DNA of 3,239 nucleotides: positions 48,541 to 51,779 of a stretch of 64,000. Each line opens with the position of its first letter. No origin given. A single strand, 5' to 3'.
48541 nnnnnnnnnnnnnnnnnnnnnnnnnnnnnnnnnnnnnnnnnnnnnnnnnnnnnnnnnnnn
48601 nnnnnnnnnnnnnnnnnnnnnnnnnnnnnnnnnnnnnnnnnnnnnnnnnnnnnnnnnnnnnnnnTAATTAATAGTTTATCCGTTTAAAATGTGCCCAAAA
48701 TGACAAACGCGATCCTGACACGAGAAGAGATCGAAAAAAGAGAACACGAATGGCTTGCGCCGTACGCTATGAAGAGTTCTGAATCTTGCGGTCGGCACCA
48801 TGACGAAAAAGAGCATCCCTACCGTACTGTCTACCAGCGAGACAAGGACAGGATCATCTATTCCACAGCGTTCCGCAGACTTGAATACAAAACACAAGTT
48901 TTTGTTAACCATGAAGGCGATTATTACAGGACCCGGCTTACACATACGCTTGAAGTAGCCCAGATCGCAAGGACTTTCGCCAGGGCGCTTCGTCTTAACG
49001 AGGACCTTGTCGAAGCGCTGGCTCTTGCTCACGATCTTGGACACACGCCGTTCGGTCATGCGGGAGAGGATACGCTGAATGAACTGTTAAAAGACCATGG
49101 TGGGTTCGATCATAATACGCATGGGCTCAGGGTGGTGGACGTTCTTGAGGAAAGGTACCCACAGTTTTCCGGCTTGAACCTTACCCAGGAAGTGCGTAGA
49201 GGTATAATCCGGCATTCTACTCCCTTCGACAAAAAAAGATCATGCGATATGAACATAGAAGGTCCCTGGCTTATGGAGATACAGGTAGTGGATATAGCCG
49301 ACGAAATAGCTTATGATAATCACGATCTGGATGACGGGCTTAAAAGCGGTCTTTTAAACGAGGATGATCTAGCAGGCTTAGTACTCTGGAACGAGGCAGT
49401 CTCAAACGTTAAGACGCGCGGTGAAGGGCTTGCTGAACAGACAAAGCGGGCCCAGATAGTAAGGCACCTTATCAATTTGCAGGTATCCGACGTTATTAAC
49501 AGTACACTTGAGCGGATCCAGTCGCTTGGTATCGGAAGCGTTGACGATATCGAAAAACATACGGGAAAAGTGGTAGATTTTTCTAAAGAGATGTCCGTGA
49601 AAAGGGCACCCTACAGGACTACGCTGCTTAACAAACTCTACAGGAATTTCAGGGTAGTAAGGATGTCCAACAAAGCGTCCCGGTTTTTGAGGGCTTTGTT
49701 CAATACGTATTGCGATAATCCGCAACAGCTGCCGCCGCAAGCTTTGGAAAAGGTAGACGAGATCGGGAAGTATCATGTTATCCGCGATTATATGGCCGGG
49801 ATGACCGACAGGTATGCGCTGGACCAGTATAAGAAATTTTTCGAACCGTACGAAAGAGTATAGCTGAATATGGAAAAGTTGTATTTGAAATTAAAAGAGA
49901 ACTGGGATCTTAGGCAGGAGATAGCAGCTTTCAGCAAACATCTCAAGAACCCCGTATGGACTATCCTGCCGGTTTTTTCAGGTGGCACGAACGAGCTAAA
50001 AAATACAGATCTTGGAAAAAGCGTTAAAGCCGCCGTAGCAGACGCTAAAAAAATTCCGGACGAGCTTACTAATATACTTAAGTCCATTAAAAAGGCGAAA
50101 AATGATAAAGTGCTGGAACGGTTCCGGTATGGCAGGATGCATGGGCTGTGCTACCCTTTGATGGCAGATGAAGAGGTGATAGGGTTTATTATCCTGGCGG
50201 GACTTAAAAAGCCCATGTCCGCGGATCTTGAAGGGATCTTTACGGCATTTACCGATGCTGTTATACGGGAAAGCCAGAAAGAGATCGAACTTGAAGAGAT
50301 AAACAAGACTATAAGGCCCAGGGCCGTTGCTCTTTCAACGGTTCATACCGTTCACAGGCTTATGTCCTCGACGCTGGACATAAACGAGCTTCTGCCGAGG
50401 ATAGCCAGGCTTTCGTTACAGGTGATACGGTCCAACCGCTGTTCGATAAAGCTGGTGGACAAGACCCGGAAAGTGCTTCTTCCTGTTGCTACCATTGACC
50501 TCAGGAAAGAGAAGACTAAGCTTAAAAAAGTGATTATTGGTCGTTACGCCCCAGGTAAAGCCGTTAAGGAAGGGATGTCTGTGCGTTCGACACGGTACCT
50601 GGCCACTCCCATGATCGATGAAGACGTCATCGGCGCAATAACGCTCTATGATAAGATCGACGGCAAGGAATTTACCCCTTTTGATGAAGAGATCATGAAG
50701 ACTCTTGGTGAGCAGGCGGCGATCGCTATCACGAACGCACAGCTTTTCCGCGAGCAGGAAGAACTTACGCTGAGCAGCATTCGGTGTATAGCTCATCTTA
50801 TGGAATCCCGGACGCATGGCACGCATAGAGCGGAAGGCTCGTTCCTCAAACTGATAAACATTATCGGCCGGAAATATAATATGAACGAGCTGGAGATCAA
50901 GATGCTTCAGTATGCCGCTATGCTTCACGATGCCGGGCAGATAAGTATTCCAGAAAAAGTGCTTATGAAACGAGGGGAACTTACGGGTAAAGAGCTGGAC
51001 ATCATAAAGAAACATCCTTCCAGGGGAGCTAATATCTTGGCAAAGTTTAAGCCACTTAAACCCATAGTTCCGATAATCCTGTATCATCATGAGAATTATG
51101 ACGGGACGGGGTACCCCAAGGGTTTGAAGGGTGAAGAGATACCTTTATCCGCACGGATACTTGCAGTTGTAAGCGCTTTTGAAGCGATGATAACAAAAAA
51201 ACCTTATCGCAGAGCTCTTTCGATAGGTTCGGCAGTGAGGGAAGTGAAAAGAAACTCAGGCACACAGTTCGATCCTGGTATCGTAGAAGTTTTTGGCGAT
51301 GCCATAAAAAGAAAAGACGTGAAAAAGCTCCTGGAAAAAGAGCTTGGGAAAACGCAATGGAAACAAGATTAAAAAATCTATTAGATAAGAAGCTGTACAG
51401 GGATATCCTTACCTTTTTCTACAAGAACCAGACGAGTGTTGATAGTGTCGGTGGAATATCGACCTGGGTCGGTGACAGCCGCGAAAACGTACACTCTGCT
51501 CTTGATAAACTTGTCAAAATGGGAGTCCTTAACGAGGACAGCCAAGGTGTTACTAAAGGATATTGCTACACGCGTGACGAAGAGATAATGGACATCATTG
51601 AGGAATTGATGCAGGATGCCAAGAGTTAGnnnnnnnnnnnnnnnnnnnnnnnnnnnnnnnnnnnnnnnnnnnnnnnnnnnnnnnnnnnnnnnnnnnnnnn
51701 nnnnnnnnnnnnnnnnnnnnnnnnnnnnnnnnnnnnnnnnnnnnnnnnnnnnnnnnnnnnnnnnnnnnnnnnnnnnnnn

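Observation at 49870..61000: Dense c-di-GMP-type signalling neighbourhood: GAF-GAF-HD-GYP operon, three single-domain PilZ proteins, ExeA/GspB pair, exosortase-associated-like small protein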

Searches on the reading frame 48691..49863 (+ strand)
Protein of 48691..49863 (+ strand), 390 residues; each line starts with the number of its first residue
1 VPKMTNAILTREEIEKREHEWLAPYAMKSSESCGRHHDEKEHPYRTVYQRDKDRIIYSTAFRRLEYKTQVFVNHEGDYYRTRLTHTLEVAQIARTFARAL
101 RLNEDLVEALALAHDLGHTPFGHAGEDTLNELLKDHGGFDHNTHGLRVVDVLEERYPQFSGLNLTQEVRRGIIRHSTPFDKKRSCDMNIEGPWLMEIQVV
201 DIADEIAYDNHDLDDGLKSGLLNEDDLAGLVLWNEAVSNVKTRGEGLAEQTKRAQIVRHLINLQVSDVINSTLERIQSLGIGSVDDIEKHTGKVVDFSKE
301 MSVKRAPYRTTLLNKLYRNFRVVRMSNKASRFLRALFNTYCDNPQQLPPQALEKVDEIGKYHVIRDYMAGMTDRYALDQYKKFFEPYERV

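Call 40: search_protein_families(library=ncbifam, proteins=[window:48691-49863:+], max_evalue=0.05)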
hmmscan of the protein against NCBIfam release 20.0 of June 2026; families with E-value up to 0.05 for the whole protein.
window:48691-49863:+ (390 aa): 15 families
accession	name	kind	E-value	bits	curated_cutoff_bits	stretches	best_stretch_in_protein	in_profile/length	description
NF002326.0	PRK01286.1-1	equivalog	8.6e-142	473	390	1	18-388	5-377/379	deoxyguanosinetriphosphate triphosphohydrolase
NF002328.0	PRK01286.1-3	equivalog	2.9e-109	365.7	467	1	22-385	15-398/404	deoxyguanosinetriphosphate triphosphohydrolase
NF002327.0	PRK01286.1-2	equivalog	3.2e-108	361.9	393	1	10-386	4-339/345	deoxyguanosinetriphosphate triphosphohydrolase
NF002330.0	PRK01286.1-5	equivalog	2.7e-85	286.8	511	1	22-383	2-375/384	deoxyguanosinetriphosphate triphosphohydrolase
NF002329.0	PRK01286.1-4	equivalog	1.3e-83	281.1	494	1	10-386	3-337/342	deoxyguanosinetriphosphate triphosphohydrolase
TIGR01353.1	dGTP_triPase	subfamily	5e-83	279.8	152.35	2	45-180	2-148/389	dGTP triphosphohydrolase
NF041026.1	antiphage_dGTPase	exception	1.4e-66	225.4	400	2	36-182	7-163/425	anti-phage deoxyguanosine triphosphatase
NF003701.1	PRK05318.1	subfamily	3.7e-56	190.8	383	2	36-183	8-166/426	anti-phage deoxyguanosine triphosphatase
NF002829.0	PRK03007.1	equivalog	6.1e-49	167.1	385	2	31-165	16-154/425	deoxyguanosinetriphosphate triphosphohydrolase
NF002205.0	PRK01096.1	equivalog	3.8e-33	115.2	439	2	34-137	14-133/444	deoxyguanosinetriphosphate triphosphohydrolase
NF003429.0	PRK04926.1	equivalog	5.9e-27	94.6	405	2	38-135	22-138/500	dGTPase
TIGR00277.1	HDIG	domain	6.3e-06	26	27.6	1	83-150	6-66/84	HDIG domain-containing metalloprotein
NF045665.1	NTPtran_DVU1551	equivalog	0.0027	16.8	315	1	80-125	216-266/359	DVU_1551 family NTP transferase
TIGR02621.3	cas3_GSU0051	exception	0.027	13.2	400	1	84-117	673-709/854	type I-G CRISPR-associated helicase/endonuclease Cas3g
TIGR03319.1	RNase_Y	equivalog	0.044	12.3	454.35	0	78-118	326-366/514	ribonuclease Y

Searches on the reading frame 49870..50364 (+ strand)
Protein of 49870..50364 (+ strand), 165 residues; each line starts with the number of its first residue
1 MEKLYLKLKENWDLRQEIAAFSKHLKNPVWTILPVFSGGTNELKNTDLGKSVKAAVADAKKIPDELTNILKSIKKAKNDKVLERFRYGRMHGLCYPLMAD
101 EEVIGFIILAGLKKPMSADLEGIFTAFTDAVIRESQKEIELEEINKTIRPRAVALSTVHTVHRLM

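Call 40: search_protein_families(library=ncbifam, proteins=[window:49870-50364:+], max_evalue=0.05)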
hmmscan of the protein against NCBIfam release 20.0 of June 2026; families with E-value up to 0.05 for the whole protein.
window:49870-50364:+ (165 aa): 0 families

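Call 41: search_protein_families(library=pfam, proteins=[window:49870-50364:+], max_evalue=0.01)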
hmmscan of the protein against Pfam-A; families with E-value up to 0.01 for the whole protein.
window:49870-50364:+ (165 aa): 0 families

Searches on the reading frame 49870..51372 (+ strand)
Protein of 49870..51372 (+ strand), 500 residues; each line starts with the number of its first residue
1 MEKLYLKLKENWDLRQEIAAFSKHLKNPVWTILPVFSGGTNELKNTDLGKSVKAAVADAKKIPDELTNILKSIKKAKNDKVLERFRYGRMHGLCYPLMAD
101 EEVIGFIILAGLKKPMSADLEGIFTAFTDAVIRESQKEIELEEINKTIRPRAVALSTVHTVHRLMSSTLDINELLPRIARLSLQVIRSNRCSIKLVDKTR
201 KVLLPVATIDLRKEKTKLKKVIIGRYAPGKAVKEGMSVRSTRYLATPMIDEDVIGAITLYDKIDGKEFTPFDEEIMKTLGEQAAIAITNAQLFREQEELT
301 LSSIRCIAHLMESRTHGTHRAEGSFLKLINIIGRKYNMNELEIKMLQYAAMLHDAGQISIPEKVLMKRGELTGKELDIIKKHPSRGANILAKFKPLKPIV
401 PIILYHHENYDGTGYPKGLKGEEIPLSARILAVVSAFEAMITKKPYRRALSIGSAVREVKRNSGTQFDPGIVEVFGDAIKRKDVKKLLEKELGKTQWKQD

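Call 3: search_protein_families(library=pfam, proteins=[window:49870-51372:+], max_evalue=0.1)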
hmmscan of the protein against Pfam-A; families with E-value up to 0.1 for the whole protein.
window:49870-51372:+ (500 aa): 6 families
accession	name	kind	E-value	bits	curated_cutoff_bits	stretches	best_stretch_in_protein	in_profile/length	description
PF13487.12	HD_5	-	1.5e-40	139.2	27.2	1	313-470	9-169/170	HD domain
PF01966.28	HD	-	5.7e-13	49.6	22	1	327-440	10-116/116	HD domain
PF01590.32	GAF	-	1.4e-09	39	22.4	1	225-287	73-133/133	GAF domain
PF13185.12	GAF_2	-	1.6e-09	38.5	28.6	1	237-287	85-135/136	GAF domain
PF13492.12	GAF_3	-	6.5e-09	36.7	27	1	172-289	3-129/129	GAF domain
PF15714.11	SpoVT_C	-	0.0035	17.9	27.5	0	236-278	75-118/128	Stage V sporulation protein T C-terminal, transcription factor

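Call 4: search_protein_families(library=ncbifam, proteins=[window:49870-51372:+], max_evalue=0.1)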
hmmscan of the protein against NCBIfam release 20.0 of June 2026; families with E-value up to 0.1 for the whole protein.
window:49870-51372:+ (500 aa): 5 families
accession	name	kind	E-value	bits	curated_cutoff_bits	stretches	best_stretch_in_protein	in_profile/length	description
NF053512.1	nitric_RR_NosR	exception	1e-39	136.8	400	1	298-487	172-362/422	response regulator c-di-GMP phosphodiesterase, NosR family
NF047786.1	his_kin_MadS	equivalog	2.7e-07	30.1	500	1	236-307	123-194/434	MadS family sensor histidine kinase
NF041606.1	dguan_cyc_DgcA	equivalog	0.00034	19.7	370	1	250-294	131-176/340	diguanylate cyclase DgcA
TIGR00277.1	HDIG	domain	0.0038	17.1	27.6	1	341-408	25-83/84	HDIG domain-containing metalloprotein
NF007957.0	PRK10676.1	equivalog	0.068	12.3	369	0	164-238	103-177/263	molybdenum-dependent transcriptional regulator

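Call 59: search_solved_structures(query=window:49870-51372:+, max_evalue=0.00001, show_alignments=2)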
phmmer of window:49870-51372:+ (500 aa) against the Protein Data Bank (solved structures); distinct sequences matched with E-value up to 0.00001: 6.
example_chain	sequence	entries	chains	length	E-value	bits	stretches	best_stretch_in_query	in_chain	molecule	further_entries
4mcw_A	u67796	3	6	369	1.4e-35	126.7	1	237-479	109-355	Metal dependent phosphohydrolase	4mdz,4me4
5z7c_A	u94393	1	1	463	2.5e-31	112.8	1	329-473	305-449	3'3'-cGAMP-specific phosphodiesterase 3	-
9rbz_A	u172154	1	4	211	6.7e-24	88.3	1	327-489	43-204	HD domain/sensory box protein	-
9rc0_A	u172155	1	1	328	2e-23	86.7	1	327-489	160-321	HD domain/sensory box protein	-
4r8z_A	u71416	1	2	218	4.6e-22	82.2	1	342-476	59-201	Cyclic di-GMP phosphodiesterase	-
3tm8_A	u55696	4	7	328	4.4e-06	29.5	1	332-445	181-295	Uncharacterized protein | Uncharacterized protein Bd1817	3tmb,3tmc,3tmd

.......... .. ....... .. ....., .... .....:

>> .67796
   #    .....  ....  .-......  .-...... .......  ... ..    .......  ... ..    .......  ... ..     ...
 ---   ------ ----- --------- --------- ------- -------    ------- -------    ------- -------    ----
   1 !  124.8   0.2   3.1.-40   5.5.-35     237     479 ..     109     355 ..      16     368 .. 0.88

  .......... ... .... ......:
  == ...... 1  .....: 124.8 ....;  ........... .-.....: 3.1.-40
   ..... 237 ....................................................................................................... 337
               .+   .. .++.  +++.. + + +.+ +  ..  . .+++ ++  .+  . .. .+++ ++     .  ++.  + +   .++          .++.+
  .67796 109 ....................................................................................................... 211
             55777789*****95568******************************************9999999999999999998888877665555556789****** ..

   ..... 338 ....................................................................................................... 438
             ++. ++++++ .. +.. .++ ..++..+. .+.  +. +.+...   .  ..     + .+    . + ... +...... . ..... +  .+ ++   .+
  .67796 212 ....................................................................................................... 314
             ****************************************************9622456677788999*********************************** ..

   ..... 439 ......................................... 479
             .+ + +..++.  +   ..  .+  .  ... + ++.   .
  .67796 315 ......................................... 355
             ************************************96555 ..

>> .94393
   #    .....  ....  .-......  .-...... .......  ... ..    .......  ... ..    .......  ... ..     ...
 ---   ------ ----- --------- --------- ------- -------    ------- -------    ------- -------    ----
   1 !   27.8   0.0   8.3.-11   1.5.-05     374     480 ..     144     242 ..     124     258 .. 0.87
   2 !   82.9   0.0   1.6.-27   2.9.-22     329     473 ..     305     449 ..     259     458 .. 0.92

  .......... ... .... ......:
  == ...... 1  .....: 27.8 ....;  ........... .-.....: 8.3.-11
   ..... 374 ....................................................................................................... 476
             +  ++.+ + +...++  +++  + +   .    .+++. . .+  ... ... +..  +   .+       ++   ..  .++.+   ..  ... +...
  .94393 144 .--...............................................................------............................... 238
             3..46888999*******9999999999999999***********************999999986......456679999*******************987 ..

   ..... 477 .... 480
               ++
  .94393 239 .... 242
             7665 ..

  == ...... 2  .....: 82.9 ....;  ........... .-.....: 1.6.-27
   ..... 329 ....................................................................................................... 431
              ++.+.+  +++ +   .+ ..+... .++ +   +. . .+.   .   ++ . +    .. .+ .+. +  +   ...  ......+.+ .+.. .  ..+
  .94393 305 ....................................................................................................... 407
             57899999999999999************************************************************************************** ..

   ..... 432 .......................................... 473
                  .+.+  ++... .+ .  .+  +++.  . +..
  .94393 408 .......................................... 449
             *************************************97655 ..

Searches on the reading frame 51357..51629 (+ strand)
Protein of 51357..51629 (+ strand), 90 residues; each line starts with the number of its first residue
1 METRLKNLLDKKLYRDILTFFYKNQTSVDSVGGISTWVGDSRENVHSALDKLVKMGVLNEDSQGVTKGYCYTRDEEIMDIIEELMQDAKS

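Call 3: search_protein_families(library=pfam, proteins=[window:51357-51629:+], max_evalue=0.1)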
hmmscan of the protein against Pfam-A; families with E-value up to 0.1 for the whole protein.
window:51357-51629:+ (90 aa): 5 families
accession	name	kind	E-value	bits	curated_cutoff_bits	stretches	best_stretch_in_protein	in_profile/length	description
PF24033.1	DUF7342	-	0.00043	20.7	31.6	1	40-88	29-77/150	Family of unknown function (DUF7342)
PF24270.1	HTH_Cmi2_C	-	0.014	16.1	27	1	4-63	67-123/125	Cmi2, C-terminal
PF10789.14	Phage_RpbA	-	0.047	14.2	25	1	35-86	56-106/108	Phage RNA polymerase binding, RpbA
PF15656.11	Tox-HDC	-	0.085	13.5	21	1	56-85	96-125/130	Toxin with a H, D/N and C signature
PF10007.15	DUF2250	-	0.087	13.4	24.4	0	9-67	5-61/93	Uncharacterized protein conserved in archaea (DUF2250)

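Call 4: search_protein_families(library=ncbifam, proteins=[window:51357-51629:+], max_evalue=0.1)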
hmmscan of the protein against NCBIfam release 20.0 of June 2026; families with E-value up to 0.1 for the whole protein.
window:51357-51629:+ (90 aa): 0 families

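Call 45: find_homologous_proteins(query=window:51357-51629:+, max_evalue=0.001)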
Query window:51357-51629:+ (90 aa): 6 proteins with E <= 0.001 among 6 candidates.
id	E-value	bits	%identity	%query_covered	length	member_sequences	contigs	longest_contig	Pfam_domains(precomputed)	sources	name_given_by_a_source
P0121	3.6e-52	191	100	100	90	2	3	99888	-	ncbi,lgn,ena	ncbi:MAG: hypothetical protein WBD00_06740 [Candidatus Omnitrophota bacterium]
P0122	2.0e-42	160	84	100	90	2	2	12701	-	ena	-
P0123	1.6e-39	151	77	98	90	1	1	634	-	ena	-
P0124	5.7e-39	149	77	100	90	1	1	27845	-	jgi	jgi:hypothetical protein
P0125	8.8e-31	123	69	100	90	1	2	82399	-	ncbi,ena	ncbi:hypothetical protein ACFL5E_01115 [Candidatus Omnitrophota bacterium]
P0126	1.9e-22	97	56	81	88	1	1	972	-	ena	-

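Call 63: predict_structure(alignment_id=A3)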
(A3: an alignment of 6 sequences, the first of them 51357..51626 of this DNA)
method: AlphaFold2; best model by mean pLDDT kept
length: 90 residues; sequences in the alignment: 6
mean_pLDDT: 82.2   pTM: 0.75
mean pLDDT of the five models: 82.2, 68.0, 53.7, 50.8, 45.6
residues with pLDDT >= 90: 21; 70-90: 59; 50-70: 9; < 50: 1
segments of 3 or more residues with pLDDT < 50: none
pLDDT, mean of each block of 10 residues (from residue 1): 81 89 80 91 91 87 65 82 73
secondary structure, 60 per line:
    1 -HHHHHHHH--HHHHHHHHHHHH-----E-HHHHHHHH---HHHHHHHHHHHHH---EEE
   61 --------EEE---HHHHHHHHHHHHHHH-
elements in order: H2-9 H12-23 H31-38 H42-54 E58-60 E69-71 H75-89

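Call 66: fold_search(model_id=the predicted structure, library=pdb)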
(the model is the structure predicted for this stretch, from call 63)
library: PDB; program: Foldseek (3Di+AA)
matches with E <= 10: 1852; with E <= 0.001: 0
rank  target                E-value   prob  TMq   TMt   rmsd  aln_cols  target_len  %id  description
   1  7kua                  2.8e-03  1.00  0.66  0.43   4.3        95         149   12  Crystal structure of the MarR family transcriptional regulator from Pseudomonas putida bound to Indole 3 acetic acid (released 2021-12-01)
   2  3r0a_A                3.4e-03  1.00  0.66  0.51   5.9        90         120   19  Possible transcriptional regulator from Methanosarcina mazei Go1 (gi 21227196) (released 2011-03-23)
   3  6o8k                  4.1e-03  1.00  0.71  0.69   3.1        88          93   17  Crystal Structure of apo and reduced Sulfide-responsive transcriptional repressor (SqrR) from Rhodobacter capsulatus. (released 2020-04-01)
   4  7kjl                  4.1e-03  1.00  0.69  0.47   5.1        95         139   13  Crystal structure of the MarR family transcriptional regulator from Variovorax paradoxus bound to Salicylic acid (released 2021-12-01)
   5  7kk0                  4.7e-03  1.00  0.69  0.48   4.9        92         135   13  Crystal structure of the MarR family transcriptional regulator from Variovorax paradoxus bound to Catechol (released 2021-12-01)
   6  2qww_B                5.0e-03  1.00  0.62  0.41   2.8        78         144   12  Crystal structure of multiple antibiotic-resistance repressor (MarR) (YP_013417.1) from Listeria monocytogenes 4b F236 (released 2007-08-21)
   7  6cdb_A                5.3e-03  1.00  0.75  0.70   2.5        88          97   22  Crystal Structure of V66L CzrA in the Zn(II)bound state (released 2018-07-11)
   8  7kfq                  5.7e-03  1.00  0.68  0.46   5.2        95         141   13  Crystal structure of the MarR family transcriptional regulator from Variovorax paradoxus bound to 1H-Indole-3-Carboxylic (released 2021-11-10)
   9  6cdb_B                6.1e-03  1.00  0.76  0.72   2.4        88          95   22  Crystal Structure of V66L CzrA in the Zn(II)bound state (released 2018-07-11)
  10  1r1u_D                6.1e-03  1.00  0.74  0.71   2.5        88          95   22  Crystal structure of the metal-sensing transcriptional repressor CzrA from Staphylococcus aureus in the apo-form (released 2004-05-18)
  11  1zar                  6.1e-03  1.00  0.69  0.27   2.8        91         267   19  Crystal Structure of A.fulgidus Rio2 Kinase Complexed With ADP and Manganese Ions (released 2005-06-21)
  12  3gfj                  6.1e-03  1.00  0.70  0.47   3.8        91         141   15  Crystal structure of the ST1710 mutant (R89A) protein (released 2009-08-25)
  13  3gfi_A                6.1e-03  1.00  0.56  0.38   6.0       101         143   15  Crystal structure of ST1710 complexed with its promoter DNA (released 2009-08-25)
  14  3r0a_B                6.5e-03  1.00  0.67  0.51   5.5        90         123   18  Possible transcriptional regulator from Methanosarcina mazei Go1 (gi 21227196) (released 2011-03-23)
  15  3gfl                  7.3e-03  1.00  0.72  0.48   3.5        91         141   14  Crystal structure of the ST1710 mutant (R90A) protein (released 2009-08-25)
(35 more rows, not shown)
